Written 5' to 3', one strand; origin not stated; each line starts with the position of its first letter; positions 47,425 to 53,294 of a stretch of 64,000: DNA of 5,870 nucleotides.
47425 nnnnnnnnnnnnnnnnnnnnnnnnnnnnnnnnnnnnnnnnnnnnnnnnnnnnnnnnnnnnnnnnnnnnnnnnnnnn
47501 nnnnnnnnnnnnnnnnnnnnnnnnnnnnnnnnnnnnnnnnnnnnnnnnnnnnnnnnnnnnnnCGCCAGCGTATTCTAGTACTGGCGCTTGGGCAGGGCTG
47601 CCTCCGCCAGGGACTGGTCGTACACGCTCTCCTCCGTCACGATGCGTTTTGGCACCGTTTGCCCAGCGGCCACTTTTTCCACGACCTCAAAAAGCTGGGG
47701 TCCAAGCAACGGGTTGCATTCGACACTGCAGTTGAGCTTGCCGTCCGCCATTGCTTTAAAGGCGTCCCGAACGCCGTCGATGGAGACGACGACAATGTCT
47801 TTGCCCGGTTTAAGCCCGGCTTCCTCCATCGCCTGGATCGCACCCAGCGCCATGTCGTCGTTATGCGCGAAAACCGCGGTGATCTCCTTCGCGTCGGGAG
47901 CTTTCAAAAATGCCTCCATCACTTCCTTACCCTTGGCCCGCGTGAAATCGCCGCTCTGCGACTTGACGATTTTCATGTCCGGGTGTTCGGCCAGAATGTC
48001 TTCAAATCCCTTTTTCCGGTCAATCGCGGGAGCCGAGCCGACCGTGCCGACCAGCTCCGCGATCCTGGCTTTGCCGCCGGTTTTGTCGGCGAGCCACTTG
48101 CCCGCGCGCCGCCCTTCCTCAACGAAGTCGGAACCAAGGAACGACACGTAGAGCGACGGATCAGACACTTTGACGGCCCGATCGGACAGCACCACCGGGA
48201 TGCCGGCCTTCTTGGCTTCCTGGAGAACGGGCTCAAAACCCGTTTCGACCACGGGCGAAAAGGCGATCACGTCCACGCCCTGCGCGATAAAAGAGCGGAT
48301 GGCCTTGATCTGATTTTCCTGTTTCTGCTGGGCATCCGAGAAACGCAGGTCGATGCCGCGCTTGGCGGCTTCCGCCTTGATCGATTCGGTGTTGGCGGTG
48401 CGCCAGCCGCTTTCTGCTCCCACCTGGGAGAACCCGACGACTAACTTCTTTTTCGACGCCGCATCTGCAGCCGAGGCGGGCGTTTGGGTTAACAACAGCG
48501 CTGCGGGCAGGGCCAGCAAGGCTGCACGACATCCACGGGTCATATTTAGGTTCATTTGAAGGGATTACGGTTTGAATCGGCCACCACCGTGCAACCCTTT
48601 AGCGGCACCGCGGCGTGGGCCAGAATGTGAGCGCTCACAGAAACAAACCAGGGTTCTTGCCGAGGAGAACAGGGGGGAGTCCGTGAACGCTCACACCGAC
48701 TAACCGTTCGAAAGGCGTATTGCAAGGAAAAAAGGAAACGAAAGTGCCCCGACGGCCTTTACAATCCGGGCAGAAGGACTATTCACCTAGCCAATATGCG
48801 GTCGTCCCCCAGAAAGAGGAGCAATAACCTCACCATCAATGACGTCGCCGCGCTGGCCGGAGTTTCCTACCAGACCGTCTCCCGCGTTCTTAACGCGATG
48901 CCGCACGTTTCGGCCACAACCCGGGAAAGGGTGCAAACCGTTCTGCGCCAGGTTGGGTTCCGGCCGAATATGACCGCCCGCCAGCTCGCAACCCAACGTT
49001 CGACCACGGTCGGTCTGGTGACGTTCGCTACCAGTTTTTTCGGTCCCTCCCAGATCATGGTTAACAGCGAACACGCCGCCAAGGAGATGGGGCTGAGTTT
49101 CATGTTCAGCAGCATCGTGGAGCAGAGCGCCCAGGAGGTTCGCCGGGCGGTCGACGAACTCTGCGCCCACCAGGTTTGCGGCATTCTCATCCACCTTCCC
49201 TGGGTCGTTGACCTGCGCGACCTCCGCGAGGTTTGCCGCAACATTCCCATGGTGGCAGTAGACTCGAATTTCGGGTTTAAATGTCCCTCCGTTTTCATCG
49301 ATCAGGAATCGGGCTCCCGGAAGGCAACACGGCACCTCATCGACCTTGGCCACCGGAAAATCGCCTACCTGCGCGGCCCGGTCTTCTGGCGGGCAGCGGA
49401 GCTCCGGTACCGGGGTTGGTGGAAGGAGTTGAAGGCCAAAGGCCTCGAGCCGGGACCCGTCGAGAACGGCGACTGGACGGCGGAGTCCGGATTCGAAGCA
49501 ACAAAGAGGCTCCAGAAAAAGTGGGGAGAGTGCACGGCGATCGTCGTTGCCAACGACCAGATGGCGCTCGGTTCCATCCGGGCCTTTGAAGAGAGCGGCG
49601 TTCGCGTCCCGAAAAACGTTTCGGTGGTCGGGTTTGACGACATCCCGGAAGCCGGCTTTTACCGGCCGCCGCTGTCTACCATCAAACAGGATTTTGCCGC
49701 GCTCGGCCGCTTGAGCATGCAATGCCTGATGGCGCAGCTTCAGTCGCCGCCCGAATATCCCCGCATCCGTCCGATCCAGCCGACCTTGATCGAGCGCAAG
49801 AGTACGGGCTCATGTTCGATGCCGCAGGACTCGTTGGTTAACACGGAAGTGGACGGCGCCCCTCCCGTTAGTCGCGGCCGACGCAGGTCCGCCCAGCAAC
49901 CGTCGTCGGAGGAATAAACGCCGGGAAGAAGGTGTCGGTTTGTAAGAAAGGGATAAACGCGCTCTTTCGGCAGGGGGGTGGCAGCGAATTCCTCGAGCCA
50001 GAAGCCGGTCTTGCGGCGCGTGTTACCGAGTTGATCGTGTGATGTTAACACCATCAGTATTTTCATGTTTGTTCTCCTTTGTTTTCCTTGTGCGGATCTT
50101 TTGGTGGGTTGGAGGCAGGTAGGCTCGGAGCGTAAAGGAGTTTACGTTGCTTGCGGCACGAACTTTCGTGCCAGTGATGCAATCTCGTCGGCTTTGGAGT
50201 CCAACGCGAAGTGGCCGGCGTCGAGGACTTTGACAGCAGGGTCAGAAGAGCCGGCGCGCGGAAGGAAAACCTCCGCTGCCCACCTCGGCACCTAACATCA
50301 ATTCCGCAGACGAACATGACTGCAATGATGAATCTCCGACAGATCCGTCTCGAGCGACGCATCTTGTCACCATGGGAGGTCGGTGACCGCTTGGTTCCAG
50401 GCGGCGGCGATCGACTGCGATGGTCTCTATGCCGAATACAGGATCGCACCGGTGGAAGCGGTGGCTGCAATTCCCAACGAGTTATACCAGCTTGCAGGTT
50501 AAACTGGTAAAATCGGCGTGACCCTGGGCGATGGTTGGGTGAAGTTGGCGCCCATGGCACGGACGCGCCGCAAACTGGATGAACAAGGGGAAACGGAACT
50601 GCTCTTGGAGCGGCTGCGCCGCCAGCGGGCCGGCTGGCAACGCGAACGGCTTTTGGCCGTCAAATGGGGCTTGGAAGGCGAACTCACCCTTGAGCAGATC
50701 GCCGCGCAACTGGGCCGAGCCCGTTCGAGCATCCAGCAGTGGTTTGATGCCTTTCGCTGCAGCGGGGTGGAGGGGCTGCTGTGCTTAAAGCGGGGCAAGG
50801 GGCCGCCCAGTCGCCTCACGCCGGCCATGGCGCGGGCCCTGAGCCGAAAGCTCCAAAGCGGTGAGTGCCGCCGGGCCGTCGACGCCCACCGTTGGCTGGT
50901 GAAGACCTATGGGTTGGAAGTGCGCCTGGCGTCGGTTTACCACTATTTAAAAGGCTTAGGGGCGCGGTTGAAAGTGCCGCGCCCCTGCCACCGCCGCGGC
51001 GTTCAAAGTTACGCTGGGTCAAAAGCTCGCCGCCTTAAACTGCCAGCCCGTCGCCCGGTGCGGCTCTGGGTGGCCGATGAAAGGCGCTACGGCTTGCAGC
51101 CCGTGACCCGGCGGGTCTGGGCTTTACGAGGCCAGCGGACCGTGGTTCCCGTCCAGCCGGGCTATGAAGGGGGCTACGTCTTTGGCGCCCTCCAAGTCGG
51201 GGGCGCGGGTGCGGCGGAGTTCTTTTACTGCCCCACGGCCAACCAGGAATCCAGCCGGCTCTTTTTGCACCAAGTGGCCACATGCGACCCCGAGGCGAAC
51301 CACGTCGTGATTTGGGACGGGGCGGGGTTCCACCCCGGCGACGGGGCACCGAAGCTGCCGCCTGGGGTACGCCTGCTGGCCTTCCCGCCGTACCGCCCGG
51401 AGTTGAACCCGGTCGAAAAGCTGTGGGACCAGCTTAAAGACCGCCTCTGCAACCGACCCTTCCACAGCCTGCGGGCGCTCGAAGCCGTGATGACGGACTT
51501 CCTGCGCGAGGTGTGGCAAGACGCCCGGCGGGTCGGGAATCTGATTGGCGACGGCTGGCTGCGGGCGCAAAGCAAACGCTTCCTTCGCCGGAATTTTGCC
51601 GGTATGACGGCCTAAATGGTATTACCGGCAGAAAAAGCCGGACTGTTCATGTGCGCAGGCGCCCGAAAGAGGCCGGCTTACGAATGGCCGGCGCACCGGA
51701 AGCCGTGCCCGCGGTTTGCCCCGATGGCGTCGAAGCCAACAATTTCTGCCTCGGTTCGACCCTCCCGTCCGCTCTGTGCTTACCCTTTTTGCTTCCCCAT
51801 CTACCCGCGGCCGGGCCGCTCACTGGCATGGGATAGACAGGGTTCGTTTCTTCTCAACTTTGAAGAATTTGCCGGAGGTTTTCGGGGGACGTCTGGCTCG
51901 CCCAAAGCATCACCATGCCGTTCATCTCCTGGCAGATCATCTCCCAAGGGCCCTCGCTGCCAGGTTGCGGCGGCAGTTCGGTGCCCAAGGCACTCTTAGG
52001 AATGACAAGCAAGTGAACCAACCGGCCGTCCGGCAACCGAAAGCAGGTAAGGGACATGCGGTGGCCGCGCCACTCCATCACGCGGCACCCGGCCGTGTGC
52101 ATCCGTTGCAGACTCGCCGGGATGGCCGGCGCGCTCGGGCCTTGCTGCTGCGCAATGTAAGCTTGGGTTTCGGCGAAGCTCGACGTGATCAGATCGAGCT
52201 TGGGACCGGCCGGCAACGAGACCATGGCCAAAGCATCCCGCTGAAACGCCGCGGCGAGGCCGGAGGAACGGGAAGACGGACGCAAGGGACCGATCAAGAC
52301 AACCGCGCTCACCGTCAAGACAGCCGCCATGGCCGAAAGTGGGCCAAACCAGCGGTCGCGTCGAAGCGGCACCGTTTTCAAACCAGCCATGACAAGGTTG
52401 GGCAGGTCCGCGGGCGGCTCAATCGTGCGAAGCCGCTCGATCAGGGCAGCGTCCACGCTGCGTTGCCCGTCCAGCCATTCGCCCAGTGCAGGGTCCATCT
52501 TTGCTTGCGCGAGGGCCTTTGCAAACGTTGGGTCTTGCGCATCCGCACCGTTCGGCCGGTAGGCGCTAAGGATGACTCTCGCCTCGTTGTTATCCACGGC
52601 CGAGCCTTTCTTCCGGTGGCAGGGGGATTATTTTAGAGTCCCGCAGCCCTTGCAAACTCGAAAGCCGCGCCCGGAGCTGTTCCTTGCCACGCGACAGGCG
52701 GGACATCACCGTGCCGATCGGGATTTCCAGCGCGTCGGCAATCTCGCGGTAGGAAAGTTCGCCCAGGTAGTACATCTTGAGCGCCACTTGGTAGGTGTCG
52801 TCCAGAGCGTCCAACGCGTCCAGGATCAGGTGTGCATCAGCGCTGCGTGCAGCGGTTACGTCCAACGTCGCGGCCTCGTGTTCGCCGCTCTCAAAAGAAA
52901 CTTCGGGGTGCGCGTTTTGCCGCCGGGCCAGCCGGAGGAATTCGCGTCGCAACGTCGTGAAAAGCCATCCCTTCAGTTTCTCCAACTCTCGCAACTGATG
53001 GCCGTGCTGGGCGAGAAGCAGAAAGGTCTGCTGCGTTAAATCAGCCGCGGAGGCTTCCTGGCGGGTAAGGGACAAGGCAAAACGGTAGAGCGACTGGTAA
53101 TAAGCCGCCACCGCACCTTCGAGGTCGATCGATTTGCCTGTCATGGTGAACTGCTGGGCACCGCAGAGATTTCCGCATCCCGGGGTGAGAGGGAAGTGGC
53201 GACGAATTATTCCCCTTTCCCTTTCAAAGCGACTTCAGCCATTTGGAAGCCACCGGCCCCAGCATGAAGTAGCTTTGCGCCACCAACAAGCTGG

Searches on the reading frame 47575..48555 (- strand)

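Call 9: search_protein_families(library=pfam, proteins=[window:47575-48555:-], max_evalue=0.001)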
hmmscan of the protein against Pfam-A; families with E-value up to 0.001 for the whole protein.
window:47575-48555:- (326 aa): 3 families
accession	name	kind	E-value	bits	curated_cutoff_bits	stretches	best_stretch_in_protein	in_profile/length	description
PF13407.12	Peripla_BP_4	-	3e-54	184.7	35.1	1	40-299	1-257/258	Periplasmic binding protein domain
PF00532.27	Peripla_BP_1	-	8.7e-16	58.6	22.2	1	56-305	20-271/281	Periplasmic binding proteins and sugar binding domain of LacI family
PF13377.12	Peripla_BP_3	-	1.6e-10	41.7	26.5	1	163-262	10-113/167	Periplasmic binding protein-like domain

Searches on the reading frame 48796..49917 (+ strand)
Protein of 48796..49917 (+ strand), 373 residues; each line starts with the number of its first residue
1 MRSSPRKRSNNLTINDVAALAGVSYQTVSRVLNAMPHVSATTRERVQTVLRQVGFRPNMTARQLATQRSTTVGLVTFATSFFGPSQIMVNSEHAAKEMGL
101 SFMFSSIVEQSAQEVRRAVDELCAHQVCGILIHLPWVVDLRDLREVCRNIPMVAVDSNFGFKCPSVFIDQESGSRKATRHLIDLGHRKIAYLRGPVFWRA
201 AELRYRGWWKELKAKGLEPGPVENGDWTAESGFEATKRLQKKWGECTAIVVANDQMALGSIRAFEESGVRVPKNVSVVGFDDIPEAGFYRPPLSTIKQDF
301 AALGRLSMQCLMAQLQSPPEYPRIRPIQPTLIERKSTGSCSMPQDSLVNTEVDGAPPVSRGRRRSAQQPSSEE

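Call 11: search_protein_families(library=pfam, proteins=[window:48796-49917:+], max_evalue=0.001)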
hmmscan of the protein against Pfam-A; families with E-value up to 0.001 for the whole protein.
window:48796-49917:+ (373 aa): 5 families
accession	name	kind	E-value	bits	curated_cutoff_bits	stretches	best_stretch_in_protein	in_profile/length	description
PF13377.12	Peripla_BP_3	-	1.1e-33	117.2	26.5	1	179-337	2-167/167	Periplasmic binding protein-like domain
PF00532.27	Peripla_BP_1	-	1.4e-18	67.8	22.2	1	91-317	23-263/281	Periplasmic binding proteins and sugar binding domain of LacI family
PF00356.27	LacI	-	6.9e-18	64.6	27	1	13-58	1-46/46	Bacterial regulatory proteins, lacI family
PF13407.12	Peripla_BP_4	-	3.4e-13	50.2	35.1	1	92-286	21-222/258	Periplasmic binding protein domain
PF01381.28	HTH_3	-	0.00053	20.4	23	0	6-41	5-39/55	Helix-turn-helix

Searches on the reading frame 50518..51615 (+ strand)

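Call 11: search_protein_families(library=pfam, proteins=[window:50518-51615:+], max_evalue=0.001)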
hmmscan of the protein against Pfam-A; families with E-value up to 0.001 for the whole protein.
window:50518-51615:+ (365 aa): 5 families
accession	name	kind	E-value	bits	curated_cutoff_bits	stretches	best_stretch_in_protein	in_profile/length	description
PF13358.12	DDE_3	-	1.4e-19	70.8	28.6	1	182-321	1-145/146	DDE superfamily endonuclease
PF13384.12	HTH_23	-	9.1e-09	35.3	24.6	1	42-88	5-50/50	Homeodomain-like domain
PF13551.12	HTH_29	-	5.7e-07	30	28.1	1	52-104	9-62/64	Winged helix-turn helix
PF13592.12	HTH_33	-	4.2e-06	26.7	25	1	116-158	3-45/60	Winged helix-turn helix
PF13518.12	HTH_28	-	1.1e-05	25.9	25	1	43-94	1-51/52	Helix-turn-helix domain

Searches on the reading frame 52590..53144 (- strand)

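Call 11: search_protein_families(library=pfam, proteins=[window:52590-53144:-], max_evalue=0.001)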
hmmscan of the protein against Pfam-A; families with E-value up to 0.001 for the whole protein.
window:52590-53144:- (184 aa): 4 families
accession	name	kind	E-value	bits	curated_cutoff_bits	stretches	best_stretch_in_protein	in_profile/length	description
PF08281.18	Sigma70_r4_2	-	4.4e-15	55.5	25.7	1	106-157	3-54/54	Sigma-70, region 4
PF04542.20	Sigma70_r2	-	1.1e-11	44.7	24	1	12-77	2-69/71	Sigma-70 region 2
PF04545.22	Sigma70_r4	-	3.9e-09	36.3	24.1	1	110-158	1-49/50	Sigma-70, region 4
PF22029.2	PhyR_sigma2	-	0.00087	19.7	27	0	18-65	7-54/55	Sigma2 domain of PhyR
